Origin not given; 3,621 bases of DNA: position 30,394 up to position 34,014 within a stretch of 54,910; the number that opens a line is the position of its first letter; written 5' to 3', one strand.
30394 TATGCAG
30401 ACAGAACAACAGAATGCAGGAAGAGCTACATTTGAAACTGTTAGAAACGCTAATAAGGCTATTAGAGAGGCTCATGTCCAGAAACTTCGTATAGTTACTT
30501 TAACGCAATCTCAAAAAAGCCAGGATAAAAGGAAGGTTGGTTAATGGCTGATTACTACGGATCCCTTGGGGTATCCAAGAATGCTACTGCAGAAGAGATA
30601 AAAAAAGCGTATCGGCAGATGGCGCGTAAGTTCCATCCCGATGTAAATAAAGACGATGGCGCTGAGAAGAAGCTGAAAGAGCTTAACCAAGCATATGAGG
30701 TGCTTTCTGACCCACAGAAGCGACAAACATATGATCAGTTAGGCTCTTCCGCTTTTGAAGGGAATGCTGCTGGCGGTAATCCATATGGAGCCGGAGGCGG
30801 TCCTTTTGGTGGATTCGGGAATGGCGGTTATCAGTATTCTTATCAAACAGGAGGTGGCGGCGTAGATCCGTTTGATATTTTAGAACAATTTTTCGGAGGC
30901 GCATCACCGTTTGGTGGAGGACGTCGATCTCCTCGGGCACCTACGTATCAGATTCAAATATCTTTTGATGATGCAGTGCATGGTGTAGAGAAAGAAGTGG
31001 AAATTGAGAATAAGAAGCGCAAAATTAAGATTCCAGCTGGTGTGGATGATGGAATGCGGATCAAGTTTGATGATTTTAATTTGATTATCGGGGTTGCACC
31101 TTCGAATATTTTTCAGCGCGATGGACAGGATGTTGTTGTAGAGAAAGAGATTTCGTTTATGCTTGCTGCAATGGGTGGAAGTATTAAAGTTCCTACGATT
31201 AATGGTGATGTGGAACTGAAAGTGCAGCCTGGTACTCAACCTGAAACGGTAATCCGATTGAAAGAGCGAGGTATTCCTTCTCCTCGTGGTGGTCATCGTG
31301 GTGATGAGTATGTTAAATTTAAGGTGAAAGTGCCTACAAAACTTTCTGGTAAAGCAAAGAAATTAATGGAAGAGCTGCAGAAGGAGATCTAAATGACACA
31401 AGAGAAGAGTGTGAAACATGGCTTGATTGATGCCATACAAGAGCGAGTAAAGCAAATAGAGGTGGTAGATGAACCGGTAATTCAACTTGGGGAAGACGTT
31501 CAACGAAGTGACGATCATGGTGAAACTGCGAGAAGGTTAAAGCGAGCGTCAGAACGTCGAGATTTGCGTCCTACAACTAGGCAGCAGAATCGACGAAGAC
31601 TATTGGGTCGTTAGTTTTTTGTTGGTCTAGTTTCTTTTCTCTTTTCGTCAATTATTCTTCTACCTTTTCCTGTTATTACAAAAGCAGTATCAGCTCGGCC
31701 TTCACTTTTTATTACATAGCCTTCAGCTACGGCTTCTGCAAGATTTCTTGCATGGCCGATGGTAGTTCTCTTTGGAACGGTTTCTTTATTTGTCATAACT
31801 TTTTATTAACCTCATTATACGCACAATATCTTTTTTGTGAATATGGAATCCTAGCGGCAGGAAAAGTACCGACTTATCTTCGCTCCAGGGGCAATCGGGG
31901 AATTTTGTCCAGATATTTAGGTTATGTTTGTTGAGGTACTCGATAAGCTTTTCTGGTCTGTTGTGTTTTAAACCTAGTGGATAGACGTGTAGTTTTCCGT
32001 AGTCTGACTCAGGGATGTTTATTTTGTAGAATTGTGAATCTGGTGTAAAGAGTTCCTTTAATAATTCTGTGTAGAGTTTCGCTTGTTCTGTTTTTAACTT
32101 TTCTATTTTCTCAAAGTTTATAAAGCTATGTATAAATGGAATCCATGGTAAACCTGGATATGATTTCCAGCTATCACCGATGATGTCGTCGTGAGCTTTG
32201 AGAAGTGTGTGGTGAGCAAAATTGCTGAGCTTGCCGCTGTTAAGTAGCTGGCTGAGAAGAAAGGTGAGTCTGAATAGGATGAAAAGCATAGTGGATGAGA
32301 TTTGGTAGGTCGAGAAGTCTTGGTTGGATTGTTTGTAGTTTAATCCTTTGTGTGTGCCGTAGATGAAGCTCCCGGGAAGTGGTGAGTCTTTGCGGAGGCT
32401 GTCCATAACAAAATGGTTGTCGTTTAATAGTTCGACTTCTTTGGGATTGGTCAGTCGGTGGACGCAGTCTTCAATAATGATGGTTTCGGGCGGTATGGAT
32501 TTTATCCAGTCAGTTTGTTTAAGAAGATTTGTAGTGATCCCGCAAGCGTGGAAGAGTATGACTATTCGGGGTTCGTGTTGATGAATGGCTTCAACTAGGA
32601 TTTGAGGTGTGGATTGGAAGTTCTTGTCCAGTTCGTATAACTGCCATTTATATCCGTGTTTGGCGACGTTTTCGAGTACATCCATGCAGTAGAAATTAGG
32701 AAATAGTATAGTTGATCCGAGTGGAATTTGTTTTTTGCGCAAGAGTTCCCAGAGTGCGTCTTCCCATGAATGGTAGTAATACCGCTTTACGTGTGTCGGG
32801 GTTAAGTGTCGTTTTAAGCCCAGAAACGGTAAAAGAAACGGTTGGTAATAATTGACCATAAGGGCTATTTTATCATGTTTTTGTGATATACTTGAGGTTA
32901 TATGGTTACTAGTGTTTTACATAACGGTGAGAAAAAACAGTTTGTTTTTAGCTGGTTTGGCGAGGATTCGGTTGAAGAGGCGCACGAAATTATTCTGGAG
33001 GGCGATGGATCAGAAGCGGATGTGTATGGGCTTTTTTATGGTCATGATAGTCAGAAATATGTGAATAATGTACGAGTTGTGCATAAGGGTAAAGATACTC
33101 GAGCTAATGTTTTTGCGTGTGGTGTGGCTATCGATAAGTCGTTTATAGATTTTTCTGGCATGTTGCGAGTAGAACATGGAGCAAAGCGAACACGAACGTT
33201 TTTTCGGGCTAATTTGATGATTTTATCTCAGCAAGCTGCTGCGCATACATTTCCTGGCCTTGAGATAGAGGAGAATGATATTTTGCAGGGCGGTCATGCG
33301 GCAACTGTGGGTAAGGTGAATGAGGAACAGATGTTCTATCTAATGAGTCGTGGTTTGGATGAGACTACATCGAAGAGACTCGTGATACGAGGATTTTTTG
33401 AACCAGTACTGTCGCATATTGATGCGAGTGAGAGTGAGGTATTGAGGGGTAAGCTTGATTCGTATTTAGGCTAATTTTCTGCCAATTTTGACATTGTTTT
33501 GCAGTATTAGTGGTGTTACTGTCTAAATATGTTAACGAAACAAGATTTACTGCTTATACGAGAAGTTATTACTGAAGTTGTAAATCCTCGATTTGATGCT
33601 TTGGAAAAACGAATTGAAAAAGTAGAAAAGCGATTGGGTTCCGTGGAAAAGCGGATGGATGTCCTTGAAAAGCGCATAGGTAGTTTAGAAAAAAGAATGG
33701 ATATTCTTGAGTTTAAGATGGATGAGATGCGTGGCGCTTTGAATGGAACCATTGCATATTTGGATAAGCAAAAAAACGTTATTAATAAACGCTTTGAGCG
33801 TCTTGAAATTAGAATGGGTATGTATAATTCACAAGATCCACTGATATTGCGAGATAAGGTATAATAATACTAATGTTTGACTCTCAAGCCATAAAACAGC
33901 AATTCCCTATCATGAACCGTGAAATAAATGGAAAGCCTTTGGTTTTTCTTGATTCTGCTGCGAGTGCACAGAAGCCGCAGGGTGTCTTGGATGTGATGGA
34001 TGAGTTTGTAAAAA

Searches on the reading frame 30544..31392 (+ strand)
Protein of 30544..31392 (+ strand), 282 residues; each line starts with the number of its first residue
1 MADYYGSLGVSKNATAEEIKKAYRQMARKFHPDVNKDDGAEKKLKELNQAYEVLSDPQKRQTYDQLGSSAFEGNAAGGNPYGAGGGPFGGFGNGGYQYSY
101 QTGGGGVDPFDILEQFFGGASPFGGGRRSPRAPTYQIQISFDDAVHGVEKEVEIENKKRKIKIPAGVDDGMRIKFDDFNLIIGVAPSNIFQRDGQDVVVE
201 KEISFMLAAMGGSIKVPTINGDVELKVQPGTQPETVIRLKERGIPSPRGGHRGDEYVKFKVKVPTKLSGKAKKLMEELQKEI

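Call 37: search_protein_families(library=pfam, proteins=[window:30544-31392:+], max_evalue=0.00001)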
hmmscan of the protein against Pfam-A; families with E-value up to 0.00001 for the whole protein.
window:30544-31392:+ (282 aa): 2 families
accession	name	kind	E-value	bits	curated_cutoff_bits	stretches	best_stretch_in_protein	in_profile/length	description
PF01556.23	DnaJ_C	-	1.3e-34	119.8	26.6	1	135-264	3-152/152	DnaJ C terminal domain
PF00226.36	DnaJ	-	5.4e-26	90.9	27.8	1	3-64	1-63/63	DnaJ domain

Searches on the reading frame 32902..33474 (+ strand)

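Call 12: search_protein_families(library=pfam, proteins=[window:32902-33474:+], max_evalue=0.1)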
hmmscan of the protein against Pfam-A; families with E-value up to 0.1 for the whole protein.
window:32902-33474:+ (190 aa): 1 family
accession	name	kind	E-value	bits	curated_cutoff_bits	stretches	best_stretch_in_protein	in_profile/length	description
PF01458.23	SUFBD_core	-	1.5e-41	142.9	27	1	19-165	87-232/232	SUF system FeS cluster assembly, SufBD core domain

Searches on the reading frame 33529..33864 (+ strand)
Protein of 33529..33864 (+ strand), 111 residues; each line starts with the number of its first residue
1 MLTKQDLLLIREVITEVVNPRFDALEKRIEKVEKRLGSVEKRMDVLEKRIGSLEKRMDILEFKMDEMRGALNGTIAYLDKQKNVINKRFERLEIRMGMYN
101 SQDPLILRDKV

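Call 12: search_protein_families(library=pfam, proteins=[window:33529-33864:+], max_evalue=0.1)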
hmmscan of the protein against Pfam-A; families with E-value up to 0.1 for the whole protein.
window:33529-33864:+ (111 aa): 48 families (the best 25 are shown)
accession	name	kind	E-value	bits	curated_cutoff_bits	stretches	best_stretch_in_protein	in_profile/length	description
PF23991.1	DUF7310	-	6.3e-07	30.2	40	1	38-73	27-62/83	Coiled-coil region of unknown function (DUF7310)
PF16326.10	ABC_tran_CTD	-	1.7e-05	25.3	32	2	21-43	9-31/69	ABC transporter C-terminal domain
PF00261.25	Tropomyosin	-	4.5e-05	23.4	38.6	1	15-83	169-237/242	Tropomyosin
PF01920.25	Prefoldin_2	-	0.00038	20.8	27.6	2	32-72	60-100/106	Prefoldin subunit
PF05377.16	FlaC_arch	-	0.00045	21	27.8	1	21-55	1-35/55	Flagella accessory protein C (FlaC)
PF13600.11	DUF4140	-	0.00084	20.2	27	1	13-52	58-97/98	N-terminal domain of unknown function (DUF4140)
PF01519.22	DUF16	-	0.0013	19.6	40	1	20-93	34-103/104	Protein of unknown function DUF16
PF10473.14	CENP-F_leu_zip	-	0.0018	18.8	34.5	1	23-86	76-139/140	Leucine-rich repeats of kinetochore protein Cenp-F/LEK1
PF07195.17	FliD_C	-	0.0018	18.2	25.4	1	11-72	174-235/236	Flagellar hook-associated protein 2 C-terminus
PF10205.14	KLRAQ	-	0.0022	18.8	27.3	1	4-85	12-90/105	Predicted coiled-coil domain-containing protein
PF16526.10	CLZ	-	0.0022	18.8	26.7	1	46-93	22-69/71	C-terminal leucine zipper domain of cyclic nucleotide-gated channels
PF13758.11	Prefoldin_3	-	0.0026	18.2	23.4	0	12-43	67-98/99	Prefoldin subunit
PF25526.1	LIP-1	-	0.0033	17.3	34.1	1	18-99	113-193/250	Liprin-alpha-like coiled coil domain 2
PF10779.14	XhlA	-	0.005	17.4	34.7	1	26-57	3-34/67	Haemolysin XhlA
PF05266.19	DUF724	-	0.005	17.2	38.4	1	6-93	96-178/188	Protein of unknown function (DUF724)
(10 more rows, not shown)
